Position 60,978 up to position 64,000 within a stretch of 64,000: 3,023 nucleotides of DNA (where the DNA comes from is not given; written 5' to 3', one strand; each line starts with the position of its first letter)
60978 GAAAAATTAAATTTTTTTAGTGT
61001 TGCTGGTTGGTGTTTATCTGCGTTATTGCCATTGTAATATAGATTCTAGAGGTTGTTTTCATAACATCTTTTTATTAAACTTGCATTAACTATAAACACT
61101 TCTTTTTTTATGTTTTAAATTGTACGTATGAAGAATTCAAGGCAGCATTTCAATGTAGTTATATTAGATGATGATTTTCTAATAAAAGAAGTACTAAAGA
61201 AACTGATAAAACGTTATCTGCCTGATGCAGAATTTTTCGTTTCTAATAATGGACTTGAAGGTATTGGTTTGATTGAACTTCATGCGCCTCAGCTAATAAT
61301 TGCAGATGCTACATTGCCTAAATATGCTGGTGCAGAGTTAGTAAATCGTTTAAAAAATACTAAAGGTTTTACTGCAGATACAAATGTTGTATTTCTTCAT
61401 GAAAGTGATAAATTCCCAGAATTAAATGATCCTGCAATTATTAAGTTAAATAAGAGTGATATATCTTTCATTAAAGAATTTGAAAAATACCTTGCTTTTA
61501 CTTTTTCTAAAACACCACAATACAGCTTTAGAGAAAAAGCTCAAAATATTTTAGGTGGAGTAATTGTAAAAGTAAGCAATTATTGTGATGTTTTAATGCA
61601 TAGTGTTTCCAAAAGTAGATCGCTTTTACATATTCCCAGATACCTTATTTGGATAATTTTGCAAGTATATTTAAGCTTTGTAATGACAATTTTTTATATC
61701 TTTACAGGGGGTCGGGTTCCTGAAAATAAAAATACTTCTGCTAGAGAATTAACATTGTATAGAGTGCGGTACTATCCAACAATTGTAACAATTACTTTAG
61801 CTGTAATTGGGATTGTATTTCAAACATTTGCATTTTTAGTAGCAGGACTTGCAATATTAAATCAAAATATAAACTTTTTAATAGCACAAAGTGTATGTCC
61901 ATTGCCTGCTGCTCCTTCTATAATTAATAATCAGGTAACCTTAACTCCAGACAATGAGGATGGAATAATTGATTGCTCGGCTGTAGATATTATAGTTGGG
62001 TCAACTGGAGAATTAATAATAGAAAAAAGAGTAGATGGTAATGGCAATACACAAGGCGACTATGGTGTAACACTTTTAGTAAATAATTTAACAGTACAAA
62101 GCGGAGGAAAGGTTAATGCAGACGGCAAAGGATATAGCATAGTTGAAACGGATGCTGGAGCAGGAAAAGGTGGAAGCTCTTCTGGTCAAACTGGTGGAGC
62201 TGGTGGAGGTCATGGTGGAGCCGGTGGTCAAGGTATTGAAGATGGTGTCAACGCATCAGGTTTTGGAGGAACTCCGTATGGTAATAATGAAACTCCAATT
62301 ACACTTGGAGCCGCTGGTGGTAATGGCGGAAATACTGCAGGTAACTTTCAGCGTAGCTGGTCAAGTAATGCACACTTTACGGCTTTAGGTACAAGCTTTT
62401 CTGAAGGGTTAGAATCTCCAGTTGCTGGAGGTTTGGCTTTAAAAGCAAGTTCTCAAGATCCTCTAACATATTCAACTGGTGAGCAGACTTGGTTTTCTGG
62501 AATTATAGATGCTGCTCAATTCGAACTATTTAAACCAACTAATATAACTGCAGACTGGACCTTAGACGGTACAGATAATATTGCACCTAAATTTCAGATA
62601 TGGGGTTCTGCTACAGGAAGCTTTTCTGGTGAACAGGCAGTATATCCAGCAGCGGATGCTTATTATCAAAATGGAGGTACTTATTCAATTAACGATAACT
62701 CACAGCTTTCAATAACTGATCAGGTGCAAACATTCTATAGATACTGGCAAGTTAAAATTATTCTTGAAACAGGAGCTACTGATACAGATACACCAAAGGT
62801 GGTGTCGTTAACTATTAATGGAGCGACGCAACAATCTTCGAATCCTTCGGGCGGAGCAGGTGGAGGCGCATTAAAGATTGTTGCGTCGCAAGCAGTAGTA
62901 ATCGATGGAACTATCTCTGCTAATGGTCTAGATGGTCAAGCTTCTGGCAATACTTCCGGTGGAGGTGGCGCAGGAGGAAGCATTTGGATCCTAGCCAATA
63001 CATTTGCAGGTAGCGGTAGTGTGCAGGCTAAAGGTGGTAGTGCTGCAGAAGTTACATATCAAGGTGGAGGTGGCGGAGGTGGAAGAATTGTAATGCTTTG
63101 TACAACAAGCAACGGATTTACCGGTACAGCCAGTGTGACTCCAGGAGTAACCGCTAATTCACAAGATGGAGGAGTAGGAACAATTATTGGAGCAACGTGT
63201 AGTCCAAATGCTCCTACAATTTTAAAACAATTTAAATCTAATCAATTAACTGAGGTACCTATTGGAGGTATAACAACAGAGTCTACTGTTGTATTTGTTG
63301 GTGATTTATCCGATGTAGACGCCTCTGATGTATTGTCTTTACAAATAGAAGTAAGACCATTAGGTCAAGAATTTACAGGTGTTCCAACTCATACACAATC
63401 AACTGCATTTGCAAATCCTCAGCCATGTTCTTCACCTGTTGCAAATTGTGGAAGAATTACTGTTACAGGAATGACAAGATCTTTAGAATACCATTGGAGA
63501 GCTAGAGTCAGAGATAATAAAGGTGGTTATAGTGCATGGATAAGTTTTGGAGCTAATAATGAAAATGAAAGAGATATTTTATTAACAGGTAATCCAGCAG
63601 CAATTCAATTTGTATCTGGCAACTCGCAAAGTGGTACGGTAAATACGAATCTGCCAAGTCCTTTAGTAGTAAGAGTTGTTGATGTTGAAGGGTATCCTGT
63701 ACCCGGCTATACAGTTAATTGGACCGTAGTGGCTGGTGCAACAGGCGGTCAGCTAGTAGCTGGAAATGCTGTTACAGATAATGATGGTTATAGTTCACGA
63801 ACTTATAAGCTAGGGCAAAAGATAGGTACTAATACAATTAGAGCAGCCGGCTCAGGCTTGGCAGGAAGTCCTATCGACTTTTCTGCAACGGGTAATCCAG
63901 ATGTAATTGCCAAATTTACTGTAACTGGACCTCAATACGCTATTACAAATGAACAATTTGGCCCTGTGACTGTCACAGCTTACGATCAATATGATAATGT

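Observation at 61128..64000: Response-regulator receiver domain fused through TM helices to a giant Gly-rich/Ig-like surface-type protein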

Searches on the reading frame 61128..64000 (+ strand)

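Call 3: search_protein_families(library=pfam, proteins=[window:61128-64000:+], max_evalue=1)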
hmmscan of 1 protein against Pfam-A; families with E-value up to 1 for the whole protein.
window:61128-64000:+ (957 aa): 2 families
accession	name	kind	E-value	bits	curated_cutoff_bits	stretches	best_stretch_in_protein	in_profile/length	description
PF00072.30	Response_reg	-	5.6e-08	33.4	30.2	1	10-91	1-77/111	Response regulator receiver domain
PF02369.22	Big_1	-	9.4e-06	26.1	34.9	1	846-912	21-84/93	Bacterial Ig-like domain (group 1)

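Call 4: search_protein_families(library=ncbifam, proteins=[window:61128-64000:+], max_evalue=1)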
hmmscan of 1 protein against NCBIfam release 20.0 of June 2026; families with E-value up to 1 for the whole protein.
window:61128-64000:+ (957 aa): 22 families
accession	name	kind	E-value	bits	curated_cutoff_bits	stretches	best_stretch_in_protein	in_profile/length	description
NF047640.1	gliding_AgmC_N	equivalog_domain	4.4e-09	35.8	275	1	565-665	299-403/412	adventurous gliding motility protein AgmC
NF045505.1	RR_RssB_Pseudo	equivalog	1.2e-07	31.2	700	1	6-90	4-83/394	two-component system response regulator RssB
NF007969.0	PRK10693.1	equivalog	1.5e-05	24.2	329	1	7-95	7-90/337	two-component system response regulator RssB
NF008677.0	PRK11697.1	equivalog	0.00016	21.2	246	1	8-94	2-84/238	two-component system response regulator BtsR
NF007935.0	PRK10651.1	equivalog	0.00026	20.2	250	1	6-94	5-90/216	two-component system response regulator NarL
NF053512.1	nitric_RR_NosR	exception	0.0011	18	400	1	10-77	1-66/422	response regulator c-di-GMP phosphodiesterase, NosR family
NF009206.0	PRK12555.1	subfamily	0.0026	16.8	342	1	9-77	2-70/340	chemotaxis-specific protein-glutamate methyltransferase CheB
TIGR02154.1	PhoB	equivalog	0.0051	16.2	296.2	1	9-90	4-82/226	phosphate regulon transcriptional regulator PhoB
NF045717.1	DVU0259_DivK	exception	0.008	16.4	160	1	10-83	5-76/117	DVU0259 family response regulator domain-containing protein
TIGR02875.1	spore_0_A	equivalog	0.01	15.1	200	1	8-80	3-75/262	sporulation transcription factor Spo0A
NF041733.1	resp_reg_CseB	equivalog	0.011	15.1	350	1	9-78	2-69/228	two-component system response regulator CseB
NF001965.0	PRK00742.1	subfamily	0.017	14.3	293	1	8-76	4-72/357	chemotaxis-specific protein-glutamate methyltransferase CheB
NF040689.1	MtrAB_MtrA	equivalog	0.02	14.2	300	1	10-79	1-68/219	MtrAB system response regulator MtrA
NF045944.1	ResRegRpaBCyano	equivalog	0.029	13.7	330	1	12-78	2-66/229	response regulator transcription factor RpaB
NF040534.1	resp_reg_YycF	equivalog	0.03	13.6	340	1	10-78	3-69/231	response regulator YycF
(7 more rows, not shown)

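Call 8: find_homologous_proteins(query=window:61128-64000:+)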
Query window:61128-64000:+ (957 aa): 58 proteins with E <= 0.001 among 8000 candidates.
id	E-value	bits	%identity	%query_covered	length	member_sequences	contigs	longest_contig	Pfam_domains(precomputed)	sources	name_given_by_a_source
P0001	0.0e+0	1304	65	53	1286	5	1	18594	PF07953.21,PF02369.23,PF13385.14,PF00072.31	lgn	-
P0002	5.5e-157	542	54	46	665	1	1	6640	PF13385.14,PF00072.31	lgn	-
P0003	2.2e-126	441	47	39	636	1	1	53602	PF02369.23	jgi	jgi:hypothetical protein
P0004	2.5e-118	415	39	39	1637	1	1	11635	-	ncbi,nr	ncbi:MAG: hypothetical protein PHG63_02440, partial [Candidatus Dojkabacteria bacterium]|nr:hypothet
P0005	3.7e-107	378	40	39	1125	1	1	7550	-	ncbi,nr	ncbi:MAG: hypothetical protein PHS44_07185, partial [Candidatus Dojkabacteria bacterium]|nr:hypothet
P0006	5.4e-73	264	47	21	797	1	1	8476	-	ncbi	ncbi:MAG: hypothetical protein ABIM99_02710, partial [Candidatus Dojkabacteria bacterium]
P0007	6.9e-52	195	36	16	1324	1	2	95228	-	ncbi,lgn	-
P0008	9.7e-49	184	30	25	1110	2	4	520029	-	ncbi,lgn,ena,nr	ncbi:hypothetical protein H6802_01050 [Candidatus Nomurabacteria bacterium]|nr:hypothetical protein 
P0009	1.8e-47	180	49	22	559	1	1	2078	-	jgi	-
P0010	4.8e-43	165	46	11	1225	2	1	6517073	-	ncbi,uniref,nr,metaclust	ncbi:hypothetical protein Dalk_2239 [Desulfatibacillum aliphaticivorans]|uniref:Dockerin domain-cont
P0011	1.5e-37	147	35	13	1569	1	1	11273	-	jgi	jgi:hypothetical protein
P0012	1.9e-37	147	41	11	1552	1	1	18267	-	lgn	-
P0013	4.7e-33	132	54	5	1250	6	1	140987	-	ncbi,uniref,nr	ncbi:hypothetical protein SAMN02745216_02253 [Desulfatibacillum alkenivorans DSM 16219]|uniref:Docke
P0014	7.8e-33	132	45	6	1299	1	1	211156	-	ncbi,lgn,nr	ncbi:MAG: hypothetical protein JSU04_08705 [Bdellovibrionales bacterium]|nr:hypothetical protein [Bd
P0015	3.7e-30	123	46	9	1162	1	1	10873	-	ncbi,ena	-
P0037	2.3e-9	54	38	11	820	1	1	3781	PF02369.23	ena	-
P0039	1.2e-8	52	38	8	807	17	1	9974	PF01011.29,PF17789.8,PF02369.23,PF13620.13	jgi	jgi:hypothetical protein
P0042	2.5e-8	50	38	11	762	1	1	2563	PF01011.29,PF17789.8,PF13360.14,PF02369.23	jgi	jgi:hypothetical protein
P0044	1.3e-7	48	39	8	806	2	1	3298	PF01011.29,PF02369.23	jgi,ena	jgi:hypothetical protein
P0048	2.5e-6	44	42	10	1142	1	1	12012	PF02369.23,PF13620.13,PF01835.26,PF26198.1,PF09829.15,PF09134.17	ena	-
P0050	5.4e-5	39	31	13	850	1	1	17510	PF02369.23,PF13620.13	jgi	jgi:hypothetical protein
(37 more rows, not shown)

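Call 10: find_encoding_contigs(protein=P0001, flank=10000)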
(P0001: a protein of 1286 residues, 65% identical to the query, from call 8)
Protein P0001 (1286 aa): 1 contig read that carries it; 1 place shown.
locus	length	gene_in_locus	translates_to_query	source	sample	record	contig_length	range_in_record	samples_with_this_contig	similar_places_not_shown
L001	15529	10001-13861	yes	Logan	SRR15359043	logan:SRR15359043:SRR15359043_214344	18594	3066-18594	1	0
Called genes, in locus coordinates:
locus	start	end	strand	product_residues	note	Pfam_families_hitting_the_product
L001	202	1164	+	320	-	-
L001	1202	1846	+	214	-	PF13424:TPR_12 (weak), PF13414:TPR_11 (weak), PF13431:TPR_17 (weak), PF23914:TPR_CcmH_CycH (weak), PF00515:TPR_1, PF07719:TPR_2 (weak), PF13176:TPR_7 (weak), PF13414:TPR_11, +13 more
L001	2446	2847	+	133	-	-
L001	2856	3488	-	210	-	PF05974:DUF892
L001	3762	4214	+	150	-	PF22381:Staph_reg_Sar_Rot (weak), PF01978:TrmB (weak), PF12802:MarR_2, PF01047:MarR, PF13412:HTH_24 (weak), PF13463:HTH_27 (weak)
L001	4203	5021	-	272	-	PF00165:HTH_AraC (weak), PF12833:HTH_18, PF01035:DNA_binding_1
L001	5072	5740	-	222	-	-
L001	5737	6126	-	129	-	PF00293:NUDIX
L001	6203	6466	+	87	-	PF12674:Zn_ribbon_2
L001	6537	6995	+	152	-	PF01161:PBP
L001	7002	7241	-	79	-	-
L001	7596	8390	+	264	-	PF02735:Ku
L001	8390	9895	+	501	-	PF13298:LigD_N, PF01068:DNA_ligase_A_M, PF04679:DNA_ligase_A_C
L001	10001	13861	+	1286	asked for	PF00072:Response_reg, PF13385:Laminin_G_3, PF07953:Toxin_R_bind_N (weak), PF02369:Big_1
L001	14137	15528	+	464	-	?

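Call 11: find_encoding_contigs(protein=P0002, flank=10000)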
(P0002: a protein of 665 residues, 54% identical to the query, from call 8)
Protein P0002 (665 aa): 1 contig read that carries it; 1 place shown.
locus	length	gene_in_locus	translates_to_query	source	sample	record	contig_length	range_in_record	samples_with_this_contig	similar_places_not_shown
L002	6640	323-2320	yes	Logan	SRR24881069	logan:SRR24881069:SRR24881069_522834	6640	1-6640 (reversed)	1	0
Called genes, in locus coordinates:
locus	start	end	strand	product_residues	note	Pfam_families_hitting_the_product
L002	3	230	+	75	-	?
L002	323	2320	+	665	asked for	PF00072:Response_reg, PF13385:Laminin_G_3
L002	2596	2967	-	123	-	-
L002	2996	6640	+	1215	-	?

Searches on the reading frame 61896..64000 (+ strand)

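Call 78: search_solved_structures(query=window:61896-64000:+, max_evalue=0.1)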
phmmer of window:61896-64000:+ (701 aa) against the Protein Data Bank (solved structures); distinct sequences matched with E-value up to 0.1: 0.
